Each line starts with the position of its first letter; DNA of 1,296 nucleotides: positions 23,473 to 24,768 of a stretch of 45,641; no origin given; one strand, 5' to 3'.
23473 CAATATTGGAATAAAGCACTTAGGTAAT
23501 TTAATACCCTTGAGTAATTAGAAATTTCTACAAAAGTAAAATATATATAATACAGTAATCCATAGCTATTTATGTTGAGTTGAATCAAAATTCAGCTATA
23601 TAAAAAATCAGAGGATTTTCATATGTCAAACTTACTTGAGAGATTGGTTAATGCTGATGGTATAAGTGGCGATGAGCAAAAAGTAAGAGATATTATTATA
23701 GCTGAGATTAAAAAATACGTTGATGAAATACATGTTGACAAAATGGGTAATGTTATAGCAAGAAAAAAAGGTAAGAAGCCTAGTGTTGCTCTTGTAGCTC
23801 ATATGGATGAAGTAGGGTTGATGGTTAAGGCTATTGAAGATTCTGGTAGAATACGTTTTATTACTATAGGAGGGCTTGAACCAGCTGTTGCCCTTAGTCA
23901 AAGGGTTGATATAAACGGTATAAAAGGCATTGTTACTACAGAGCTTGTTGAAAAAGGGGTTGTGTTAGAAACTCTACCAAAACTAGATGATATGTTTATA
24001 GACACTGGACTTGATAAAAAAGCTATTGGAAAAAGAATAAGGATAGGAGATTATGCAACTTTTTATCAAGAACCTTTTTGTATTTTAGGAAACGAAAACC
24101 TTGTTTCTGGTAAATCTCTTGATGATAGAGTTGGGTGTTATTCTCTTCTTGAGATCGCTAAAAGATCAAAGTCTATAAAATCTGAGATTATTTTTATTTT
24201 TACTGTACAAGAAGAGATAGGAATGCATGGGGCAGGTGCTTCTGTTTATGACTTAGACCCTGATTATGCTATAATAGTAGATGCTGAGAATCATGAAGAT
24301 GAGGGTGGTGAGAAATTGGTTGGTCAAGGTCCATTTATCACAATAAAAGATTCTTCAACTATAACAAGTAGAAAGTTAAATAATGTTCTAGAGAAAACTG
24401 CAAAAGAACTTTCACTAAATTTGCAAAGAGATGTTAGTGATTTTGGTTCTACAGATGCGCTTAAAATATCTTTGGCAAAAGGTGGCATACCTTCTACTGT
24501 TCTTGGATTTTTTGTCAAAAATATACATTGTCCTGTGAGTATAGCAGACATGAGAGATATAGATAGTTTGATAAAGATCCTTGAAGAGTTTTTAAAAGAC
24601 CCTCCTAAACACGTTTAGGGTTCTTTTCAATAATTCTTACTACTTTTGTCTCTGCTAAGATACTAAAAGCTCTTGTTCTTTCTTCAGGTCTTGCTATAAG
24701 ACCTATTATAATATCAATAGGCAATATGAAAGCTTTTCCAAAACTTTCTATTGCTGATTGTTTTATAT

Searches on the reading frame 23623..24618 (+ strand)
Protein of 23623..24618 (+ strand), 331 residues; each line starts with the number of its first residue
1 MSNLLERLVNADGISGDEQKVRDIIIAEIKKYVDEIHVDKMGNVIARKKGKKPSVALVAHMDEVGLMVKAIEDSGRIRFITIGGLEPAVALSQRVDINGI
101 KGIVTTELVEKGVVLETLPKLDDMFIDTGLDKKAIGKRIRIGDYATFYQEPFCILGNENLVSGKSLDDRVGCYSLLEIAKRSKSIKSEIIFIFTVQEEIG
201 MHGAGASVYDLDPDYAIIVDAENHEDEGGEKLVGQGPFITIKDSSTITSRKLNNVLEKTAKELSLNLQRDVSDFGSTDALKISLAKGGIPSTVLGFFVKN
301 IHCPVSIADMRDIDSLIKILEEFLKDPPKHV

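Call 69: search_protein_families(library=pfam, proteins=[window:23623-24618:+], max_evalue=0.001)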
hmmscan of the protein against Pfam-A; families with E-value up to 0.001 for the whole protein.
window:23623-24618:+ (331 aa): 4 families
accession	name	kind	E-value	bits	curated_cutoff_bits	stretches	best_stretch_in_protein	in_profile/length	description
PF05343.19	Peptidase_M42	-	7.4e-73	245.6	23.2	1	42-318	1-291/292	M42 glutamyl aminopeptidase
PF04389.22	Peptidase_M28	-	4.8e-08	33.4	21.3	1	167-292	32-156/193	Peptidase family M28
PF01546.33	Peptidase_M20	-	1.3e-06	28.9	24.6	1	168-325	36-205/206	Peptidase family M20/M25/M40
PF02127.20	Peptidase_M18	-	0.00029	20.2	24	0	157-204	225-277/432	Aminopeptidase I zinc metalloprotease (M18)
